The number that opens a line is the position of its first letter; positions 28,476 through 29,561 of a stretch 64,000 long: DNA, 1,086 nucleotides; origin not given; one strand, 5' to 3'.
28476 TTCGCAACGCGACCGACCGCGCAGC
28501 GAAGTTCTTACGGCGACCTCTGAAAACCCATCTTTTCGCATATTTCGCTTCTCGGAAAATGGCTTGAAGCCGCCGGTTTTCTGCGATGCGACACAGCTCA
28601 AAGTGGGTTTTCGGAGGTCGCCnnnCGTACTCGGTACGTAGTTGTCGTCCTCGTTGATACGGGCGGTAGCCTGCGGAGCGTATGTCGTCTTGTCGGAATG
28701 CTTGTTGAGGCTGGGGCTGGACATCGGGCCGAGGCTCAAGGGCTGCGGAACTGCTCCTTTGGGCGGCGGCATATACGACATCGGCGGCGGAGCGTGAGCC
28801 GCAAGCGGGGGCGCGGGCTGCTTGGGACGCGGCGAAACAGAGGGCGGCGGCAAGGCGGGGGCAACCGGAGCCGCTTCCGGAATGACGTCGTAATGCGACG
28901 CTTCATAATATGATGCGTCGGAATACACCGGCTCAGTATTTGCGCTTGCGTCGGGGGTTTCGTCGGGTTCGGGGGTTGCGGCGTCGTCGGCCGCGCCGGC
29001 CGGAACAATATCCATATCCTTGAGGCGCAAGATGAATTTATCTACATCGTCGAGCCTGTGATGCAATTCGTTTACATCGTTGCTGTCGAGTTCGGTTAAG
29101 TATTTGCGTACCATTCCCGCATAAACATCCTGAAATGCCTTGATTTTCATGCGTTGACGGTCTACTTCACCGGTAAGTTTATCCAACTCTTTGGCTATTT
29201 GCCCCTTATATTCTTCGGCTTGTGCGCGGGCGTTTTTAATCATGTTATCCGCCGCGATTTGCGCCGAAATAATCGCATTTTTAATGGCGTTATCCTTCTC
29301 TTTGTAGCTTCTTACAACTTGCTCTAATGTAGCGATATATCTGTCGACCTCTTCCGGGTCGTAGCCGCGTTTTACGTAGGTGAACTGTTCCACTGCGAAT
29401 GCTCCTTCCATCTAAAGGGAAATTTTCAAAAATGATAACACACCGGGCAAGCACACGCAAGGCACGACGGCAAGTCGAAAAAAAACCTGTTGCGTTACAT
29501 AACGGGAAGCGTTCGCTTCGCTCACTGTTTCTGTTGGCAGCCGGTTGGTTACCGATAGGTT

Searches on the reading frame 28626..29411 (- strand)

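Call 87: search_protein_families(library=pfam, proteins=[window:28626-29411:-], max_evalue=0.001)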
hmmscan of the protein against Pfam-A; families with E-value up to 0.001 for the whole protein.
window:28626-29411:- (262 aa): 1 family
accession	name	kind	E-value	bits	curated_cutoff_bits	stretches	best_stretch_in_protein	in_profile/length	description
PF05103.18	DivIVA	-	2.9e-06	27.7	28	1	26-91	48-113/131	DivIVA protein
